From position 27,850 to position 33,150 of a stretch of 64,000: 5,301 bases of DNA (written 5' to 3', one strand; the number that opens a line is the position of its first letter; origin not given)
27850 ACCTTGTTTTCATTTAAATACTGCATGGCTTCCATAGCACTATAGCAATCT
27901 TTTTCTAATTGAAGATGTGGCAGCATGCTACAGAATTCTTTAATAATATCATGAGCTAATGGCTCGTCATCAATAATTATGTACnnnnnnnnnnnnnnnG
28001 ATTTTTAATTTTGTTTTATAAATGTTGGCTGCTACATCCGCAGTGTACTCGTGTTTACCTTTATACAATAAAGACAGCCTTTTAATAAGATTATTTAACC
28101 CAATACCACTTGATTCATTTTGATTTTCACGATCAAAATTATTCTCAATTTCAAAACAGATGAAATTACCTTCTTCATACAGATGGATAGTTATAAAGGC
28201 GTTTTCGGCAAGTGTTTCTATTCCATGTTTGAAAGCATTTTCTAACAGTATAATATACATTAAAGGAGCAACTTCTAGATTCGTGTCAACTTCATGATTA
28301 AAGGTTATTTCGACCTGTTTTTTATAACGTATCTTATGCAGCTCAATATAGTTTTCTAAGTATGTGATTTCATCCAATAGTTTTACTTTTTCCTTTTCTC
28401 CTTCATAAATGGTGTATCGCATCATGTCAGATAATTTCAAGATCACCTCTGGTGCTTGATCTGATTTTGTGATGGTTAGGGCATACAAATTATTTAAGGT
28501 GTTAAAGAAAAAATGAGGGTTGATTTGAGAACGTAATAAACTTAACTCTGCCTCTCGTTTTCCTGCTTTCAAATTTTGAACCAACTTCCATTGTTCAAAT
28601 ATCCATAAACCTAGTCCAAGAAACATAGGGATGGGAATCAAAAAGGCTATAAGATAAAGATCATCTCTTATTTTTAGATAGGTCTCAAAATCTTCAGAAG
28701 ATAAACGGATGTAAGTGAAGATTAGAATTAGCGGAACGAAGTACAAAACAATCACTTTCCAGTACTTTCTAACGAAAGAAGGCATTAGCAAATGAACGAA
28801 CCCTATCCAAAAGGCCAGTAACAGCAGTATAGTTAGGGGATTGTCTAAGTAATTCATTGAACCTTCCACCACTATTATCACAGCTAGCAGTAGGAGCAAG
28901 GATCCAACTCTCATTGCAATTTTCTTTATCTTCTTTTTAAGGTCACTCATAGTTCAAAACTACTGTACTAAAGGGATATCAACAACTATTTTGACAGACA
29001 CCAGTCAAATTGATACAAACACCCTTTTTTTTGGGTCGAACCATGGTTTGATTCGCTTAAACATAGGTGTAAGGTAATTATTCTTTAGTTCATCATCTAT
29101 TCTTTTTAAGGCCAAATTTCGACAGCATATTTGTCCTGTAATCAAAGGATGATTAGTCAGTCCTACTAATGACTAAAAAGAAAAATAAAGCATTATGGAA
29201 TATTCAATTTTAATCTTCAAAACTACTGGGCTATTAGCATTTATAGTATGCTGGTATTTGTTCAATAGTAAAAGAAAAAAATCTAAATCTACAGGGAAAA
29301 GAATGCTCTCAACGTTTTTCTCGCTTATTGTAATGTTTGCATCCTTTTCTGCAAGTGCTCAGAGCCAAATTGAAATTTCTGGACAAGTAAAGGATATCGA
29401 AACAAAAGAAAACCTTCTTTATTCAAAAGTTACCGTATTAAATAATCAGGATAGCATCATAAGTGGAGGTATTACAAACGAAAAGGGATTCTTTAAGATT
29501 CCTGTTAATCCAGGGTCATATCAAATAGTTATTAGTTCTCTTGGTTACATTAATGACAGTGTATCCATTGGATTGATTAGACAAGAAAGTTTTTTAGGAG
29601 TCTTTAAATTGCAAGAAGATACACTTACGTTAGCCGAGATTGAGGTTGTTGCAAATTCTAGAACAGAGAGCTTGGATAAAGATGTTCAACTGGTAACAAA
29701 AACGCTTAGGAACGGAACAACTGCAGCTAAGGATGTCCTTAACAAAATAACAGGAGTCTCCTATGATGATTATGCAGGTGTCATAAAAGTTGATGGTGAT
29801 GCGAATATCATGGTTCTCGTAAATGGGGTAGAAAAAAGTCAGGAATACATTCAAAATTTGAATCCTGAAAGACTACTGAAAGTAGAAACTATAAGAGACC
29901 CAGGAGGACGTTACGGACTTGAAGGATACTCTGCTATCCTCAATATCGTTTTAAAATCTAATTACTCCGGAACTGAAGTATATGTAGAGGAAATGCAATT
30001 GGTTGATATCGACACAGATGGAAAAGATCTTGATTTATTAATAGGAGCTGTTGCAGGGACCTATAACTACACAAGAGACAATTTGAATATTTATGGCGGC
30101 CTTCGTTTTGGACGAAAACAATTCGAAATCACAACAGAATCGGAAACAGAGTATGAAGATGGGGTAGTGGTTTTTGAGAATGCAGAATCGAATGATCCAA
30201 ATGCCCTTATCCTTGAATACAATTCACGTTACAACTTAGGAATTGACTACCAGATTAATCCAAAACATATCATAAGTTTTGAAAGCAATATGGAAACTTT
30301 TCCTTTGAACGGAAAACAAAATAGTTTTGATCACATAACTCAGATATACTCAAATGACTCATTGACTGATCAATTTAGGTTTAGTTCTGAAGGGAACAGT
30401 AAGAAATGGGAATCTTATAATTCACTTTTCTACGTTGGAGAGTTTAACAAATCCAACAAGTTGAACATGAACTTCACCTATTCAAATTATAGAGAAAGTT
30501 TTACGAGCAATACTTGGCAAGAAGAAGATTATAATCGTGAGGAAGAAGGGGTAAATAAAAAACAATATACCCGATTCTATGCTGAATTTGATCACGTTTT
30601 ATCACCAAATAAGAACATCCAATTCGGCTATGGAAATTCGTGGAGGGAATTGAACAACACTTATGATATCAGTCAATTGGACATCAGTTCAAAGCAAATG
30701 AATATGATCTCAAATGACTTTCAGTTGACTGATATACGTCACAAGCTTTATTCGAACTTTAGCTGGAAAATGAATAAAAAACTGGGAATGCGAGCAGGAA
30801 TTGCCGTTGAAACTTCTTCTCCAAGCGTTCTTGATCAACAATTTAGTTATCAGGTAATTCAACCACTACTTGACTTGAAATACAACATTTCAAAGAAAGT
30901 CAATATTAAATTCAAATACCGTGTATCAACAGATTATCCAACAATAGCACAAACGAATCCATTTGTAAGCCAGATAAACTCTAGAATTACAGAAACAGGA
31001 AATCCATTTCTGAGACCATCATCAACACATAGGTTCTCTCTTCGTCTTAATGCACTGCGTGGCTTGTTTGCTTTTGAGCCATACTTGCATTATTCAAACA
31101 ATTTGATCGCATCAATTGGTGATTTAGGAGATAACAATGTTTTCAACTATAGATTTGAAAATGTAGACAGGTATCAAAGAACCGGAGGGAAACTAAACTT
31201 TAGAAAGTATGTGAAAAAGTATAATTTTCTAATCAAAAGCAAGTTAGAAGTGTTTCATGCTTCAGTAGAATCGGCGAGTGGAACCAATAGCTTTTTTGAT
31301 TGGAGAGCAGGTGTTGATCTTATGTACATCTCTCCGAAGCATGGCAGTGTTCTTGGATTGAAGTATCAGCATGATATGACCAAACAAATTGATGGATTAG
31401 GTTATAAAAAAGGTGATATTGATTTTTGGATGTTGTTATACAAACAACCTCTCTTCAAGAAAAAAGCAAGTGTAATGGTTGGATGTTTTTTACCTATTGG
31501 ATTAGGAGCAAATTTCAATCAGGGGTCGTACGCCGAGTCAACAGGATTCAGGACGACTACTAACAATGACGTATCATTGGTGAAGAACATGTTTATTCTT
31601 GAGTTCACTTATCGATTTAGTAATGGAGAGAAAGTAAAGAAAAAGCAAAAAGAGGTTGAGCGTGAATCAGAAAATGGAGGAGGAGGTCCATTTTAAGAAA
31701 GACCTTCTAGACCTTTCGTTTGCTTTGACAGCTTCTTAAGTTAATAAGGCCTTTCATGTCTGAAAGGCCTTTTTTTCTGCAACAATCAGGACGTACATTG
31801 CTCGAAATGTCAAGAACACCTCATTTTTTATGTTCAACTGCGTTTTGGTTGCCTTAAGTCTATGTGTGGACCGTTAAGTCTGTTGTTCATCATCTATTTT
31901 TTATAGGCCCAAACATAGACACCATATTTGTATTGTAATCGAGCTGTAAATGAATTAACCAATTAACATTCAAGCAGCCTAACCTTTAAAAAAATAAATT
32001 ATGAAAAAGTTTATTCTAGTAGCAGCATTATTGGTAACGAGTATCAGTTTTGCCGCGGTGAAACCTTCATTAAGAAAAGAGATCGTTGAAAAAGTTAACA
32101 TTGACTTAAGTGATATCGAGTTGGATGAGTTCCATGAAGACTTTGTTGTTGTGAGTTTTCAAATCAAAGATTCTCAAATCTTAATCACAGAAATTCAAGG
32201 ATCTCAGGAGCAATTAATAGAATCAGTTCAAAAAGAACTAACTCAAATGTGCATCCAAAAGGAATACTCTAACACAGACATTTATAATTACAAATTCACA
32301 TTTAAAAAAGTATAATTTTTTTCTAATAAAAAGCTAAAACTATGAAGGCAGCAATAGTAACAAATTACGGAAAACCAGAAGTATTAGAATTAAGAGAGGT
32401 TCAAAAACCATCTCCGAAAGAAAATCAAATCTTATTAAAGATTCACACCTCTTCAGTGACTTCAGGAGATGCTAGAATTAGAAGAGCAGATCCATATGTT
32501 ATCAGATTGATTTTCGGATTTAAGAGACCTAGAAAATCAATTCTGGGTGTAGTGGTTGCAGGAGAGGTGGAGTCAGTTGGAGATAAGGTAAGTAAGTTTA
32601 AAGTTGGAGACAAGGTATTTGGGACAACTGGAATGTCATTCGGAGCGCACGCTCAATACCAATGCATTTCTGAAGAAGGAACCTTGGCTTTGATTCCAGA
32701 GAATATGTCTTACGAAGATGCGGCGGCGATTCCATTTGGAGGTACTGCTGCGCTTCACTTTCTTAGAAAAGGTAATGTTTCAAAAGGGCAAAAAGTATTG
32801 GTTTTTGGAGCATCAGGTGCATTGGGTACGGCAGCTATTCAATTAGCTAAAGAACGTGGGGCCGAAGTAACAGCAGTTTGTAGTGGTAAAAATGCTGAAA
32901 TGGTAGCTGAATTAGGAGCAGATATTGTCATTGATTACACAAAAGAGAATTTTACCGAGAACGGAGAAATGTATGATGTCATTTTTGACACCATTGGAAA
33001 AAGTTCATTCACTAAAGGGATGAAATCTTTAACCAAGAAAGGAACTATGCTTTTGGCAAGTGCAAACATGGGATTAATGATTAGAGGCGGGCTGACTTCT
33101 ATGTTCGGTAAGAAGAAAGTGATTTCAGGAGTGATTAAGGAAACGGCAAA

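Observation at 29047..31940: Duplicated ~97-bp promoter defines a probable LytS/LytTR regulon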

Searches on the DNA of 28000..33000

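Call 8: search_rna_families(source=window, start=28000, end=33000, threshold=evalue, max_evalue=1)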
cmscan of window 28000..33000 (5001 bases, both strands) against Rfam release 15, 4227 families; matches with E-value up to 1: 1.
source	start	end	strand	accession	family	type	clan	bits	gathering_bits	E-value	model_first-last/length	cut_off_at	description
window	28914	29016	+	RF02120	FTX_2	Gene; lncRNA;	-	23.2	48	0.35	1-97/97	no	FTX transcript, XIST regulator conserved region 2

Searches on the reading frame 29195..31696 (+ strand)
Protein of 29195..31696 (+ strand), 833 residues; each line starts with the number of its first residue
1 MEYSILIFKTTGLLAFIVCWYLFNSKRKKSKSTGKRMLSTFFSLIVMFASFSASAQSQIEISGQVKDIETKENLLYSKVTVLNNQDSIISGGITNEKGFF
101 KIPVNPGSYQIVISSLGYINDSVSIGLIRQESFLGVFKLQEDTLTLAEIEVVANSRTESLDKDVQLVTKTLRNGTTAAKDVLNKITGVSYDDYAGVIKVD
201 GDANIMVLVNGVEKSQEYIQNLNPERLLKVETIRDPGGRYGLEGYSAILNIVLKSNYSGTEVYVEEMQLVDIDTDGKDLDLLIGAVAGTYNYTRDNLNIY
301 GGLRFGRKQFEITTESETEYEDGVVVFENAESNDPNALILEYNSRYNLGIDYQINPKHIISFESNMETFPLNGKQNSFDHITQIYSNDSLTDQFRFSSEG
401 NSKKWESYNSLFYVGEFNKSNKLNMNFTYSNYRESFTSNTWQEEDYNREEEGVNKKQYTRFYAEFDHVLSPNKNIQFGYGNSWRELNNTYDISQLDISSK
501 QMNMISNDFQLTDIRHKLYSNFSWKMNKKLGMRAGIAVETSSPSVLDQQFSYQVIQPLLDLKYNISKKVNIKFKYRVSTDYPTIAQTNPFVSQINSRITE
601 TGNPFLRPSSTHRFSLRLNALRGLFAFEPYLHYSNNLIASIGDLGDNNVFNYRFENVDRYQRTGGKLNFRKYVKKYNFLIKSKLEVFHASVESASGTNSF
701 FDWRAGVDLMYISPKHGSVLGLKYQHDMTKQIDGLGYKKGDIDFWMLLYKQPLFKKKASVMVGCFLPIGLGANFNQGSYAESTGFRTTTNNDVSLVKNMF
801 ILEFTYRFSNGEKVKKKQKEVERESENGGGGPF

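Call 6: search_protein_families(library=pfam, proteins=[window:29195-31696:+], max_evalue=0.01)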
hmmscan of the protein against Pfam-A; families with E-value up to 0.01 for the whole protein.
window:29195-31696:+ (833 aa): 3 families
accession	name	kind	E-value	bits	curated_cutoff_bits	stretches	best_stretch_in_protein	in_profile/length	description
PF14905.12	OMP_b-brl_3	-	3.8e-29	102.4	27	1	417-764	3-370/408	Outer membrane protein beta-barrel family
PF13715.12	CarbopepD_reg_2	-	2.2e-09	37.7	32.2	1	61-151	1-88/88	CarboxypepD_reg-like domain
PF13620.12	CarboxypepD_reg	-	3.4e-09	37.4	32.3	1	61-123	2-64/82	Carboxypeptidase regulatory-like domain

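Call 7: search_protein_families(library=ncbifam, proteins=[window:29195-31696:+], max_evalue=0.01)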
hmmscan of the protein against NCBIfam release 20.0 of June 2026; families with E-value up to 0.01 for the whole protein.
window:29195-31696:+ (833 aa): 0 families

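Call 10: find_related_loci(query=window:29195-31696:+, collection=genome_contigs, flank=6000)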
Query window:29195-31696:+ (833 aa) in genome_contigs; peptide patterns used: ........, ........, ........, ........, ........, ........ (x = any residue, [..] = any of these).
106 stretches matched a pattern; 2 encode a relative of the query (tblastn E <= 1e-3); 2 distinct loci.
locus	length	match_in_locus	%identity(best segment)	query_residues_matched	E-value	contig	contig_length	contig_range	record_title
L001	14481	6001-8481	54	4-833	0e+0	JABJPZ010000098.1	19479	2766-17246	MAG: Crocinitomicaceae bacterium isolate SI075_bin79 k141_916528, whole genome shotgun sequence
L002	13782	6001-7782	23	38-626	4e-18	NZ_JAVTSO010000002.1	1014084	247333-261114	Pedobacter nototheniae strain DE_0550 contig_0002, whole genome shotgun sequence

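Call 15: search_protein_families(library=pfam, proteins=[L001:2744-3466:-, L001:3486-4562:-, L001:4573-5142:-, L001:5227-5667:-, L001:8796-10700:+, L001:794-2689:+, L001:10767-11930:-], max_evalue=0.001)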
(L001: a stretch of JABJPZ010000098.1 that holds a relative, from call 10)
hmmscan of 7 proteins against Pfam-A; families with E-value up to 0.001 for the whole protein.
L001:2744-3466:- (240 aa): 1 family
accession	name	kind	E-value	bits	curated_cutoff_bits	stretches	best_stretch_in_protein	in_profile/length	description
PF03306.18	AAL_decarboxy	-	1.6e-05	24.8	25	1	37-230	10-192/219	Alpha-acetolactate decarboxylase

L001:3486-4562:- (358 aa): 2 families
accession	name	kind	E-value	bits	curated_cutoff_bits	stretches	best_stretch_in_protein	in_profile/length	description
PF03150.19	CCP_MauG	-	3.6e-53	180.7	25.6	1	65-213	2-148/149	Di-haem cytochrome c peroxidase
PF00034.26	Cytochrom_C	-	3e-05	25.7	21.3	0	222-342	3-88/90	Cytochrome c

L001:4573-5142:- (189 aa): 2 families
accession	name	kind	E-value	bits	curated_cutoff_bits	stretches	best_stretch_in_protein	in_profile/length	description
PF18962.6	Por_Secre_tail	-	4.7e-10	40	27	1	129-188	1-71/75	Secretion system C-terminal sorting domain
PF07495.19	Y_Y_Y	-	0.00039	20.7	26.6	0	152-179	17-44/65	Y_Y_Y domain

L001:5227-5667:- (146 aa): 0 families

L001:8796-10700:+ (634 aa): 1 family
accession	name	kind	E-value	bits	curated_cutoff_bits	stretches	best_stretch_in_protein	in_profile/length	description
PF18962.6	Por_Secre_tail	-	6.7e-09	36.4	27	1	564-631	1-73/75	Secretion system C-terminal sorting domain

L001:794-2689:+ (631 aa): 3 families
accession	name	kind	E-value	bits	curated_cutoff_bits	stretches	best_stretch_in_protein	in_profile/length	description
PF00704.34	Glyco_hydro_18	-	1.3e-77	262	29.6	1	29-381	2-317/317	Glycosyl hydrolases family 18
PF18962.6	Por_Secre_tail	-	9.1e-10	39.1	27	1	558-630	1-75/75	Secretion system C-terminal sorting domain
PF00801.26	PKD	-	0.00018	21.9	23.5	0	416-462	6-58/80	PKD domain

L001:10767-11930:- (387 aa): 7 families
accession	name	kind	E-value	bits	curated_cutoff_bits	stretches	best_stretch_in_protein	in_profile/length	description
PF12740.14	PETase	-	2.5e-25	89.8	28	1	53-244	43-220/263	PET hydrolase-like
PF12146.15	Hydrolase_4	-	7.5e-11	42.2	27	1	184-238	182-235/239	Serine aminopeptidase, S33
PF18962.6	Por_Secre_tail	-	2.4e-10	41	27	1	320-384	1-69/75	Secretion system C-terminal sorting domain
PF07224.18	Chlorophyllase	-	5.3e-08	32.5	26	1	68-180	38-154/301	Chlorophyllase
PF12695.13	Abhydrolase_5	-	1.9e-07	31.5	27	1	146-240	57-145/164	Alpha/beta hydrolase family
PF01738.24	DLH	-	9.9e-05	22.5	21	1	147-238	98-188/217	Dienelactone hydrolase family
PF00561.26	Abhydrolase_1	-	0.00019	21.6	25.8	0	149-179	72-103/245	alpha/beta hydrolase fold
